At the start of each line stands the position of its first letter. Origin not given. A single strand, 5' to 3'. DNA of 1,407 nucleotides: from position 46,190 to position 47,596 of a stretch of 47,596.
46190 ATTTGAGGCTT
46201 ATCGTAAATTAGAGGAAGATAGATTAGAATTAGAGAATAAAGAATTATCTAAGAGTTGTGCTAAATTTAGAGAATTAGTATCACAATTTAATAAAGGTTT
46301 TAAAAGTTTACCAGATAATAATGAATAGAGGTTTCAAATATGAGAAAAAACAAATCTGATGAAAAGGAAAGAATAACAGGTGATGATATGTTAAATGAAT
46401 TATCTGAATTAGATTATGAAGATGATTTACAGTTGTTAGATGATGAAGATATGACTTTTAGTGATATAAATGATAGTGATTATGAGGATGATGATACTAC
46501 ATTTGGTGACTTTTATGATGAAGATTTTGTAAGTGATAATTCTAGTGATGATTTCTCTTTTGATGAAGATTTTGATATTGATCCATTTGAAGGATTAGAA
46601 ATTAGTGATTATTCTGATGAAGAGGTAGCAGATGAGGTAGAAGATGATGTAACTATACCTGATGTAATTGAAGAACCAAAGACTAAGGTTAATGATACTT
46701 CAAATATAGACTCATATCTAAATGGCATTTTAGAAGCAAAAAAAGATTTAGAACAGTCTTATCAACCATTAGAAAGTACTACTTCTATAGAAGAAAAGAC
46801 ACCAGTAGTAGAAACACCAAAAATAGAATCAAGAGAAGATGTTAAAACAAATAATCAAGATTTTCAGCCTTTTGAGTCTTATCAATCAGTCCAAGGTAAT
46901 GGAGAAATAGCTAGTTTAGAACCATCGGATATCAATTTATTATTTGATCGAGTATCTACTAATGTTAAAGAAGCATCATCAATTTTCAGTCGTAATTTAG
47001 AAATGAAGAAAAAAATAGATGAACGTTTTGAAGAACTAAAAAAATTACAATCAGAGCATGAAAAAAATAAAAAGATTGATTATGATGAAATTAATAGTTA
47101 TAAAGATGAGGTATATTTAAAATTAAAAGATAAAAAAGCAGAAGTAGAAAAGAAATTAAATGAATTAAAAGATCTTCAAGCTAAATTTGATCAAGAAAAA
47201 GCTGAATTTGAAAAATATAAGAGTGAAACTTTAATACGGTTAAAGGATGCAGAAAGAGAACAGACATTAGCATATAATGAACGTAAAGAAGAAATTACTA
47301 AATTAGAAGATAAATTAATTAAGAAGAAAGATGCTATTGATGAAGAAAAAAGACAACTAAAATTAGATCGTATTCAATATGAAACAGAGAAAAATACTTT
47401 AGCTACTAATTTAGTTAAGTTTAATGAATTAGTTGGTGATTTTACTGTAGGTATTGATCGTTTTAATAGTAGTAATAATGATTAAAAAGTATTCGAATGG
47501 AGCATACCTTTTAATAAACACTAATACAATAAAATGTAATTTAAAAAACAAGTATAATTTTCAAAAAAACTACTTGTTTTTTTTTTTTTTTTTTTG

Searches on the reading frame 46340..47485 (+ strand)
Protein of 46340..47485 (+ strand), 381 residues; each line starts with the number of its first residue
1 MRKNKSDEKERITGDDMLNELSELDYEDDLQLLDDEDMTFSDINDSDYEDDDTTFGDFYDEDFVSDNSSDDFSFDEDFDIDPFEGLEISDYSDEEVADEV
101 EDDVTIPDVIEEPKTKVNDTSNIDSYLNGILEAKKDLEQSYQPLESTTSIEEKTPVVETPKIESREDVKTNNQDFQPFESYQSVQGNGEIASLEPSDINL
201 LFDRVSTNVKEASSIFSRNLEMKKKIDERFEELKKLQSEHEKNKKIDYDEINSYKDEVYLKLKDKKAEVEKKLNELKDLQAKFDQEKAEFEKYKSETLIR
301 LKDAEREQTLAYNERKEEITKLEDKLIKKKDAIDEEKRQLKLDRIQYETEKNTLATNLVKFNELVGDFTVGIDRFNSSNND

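Call 41: search_protein_families(library=pfam, proteins=[window:46340-47485:+], max_evalue=0.01)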
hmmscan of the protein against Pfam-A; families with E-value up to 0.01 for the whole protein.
window:46340-47485:+ (381 aa): 0 families

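Call 73: find_encoding_contigs(protein=window:46340-47485:+, flank=10000, max_places=8)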
Protein window:46340-47485:+ (381 aa): 4 contigs read that carry it; 4 places shown.
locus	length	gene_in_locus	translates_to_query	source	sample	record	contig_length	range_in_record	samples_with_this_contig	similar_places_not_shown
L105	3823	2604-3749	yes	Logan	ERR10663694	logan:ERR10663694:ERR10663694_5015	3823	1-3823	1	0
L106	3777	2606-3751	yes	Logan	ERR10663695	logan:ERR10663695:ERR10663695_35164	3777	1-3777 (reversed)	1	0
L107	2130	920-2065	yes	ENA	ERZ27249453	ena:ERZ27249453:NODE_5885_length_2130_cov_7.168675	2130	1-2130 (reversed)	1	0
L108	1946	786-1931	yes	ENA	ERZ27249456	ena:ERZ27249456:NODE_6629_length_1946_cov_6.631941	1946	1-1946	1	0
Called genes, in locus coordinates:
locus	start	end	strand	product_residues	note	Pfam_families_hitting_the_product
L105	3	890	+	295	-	?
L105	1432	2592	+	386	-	-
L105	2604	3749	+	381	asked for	-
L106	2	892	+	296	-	?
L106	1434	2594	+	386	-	-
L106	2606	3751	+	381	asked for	-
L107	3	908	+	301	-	?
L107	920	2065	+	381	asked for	-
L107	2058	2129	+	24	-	?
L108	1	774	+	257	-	?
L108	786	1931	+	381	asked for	-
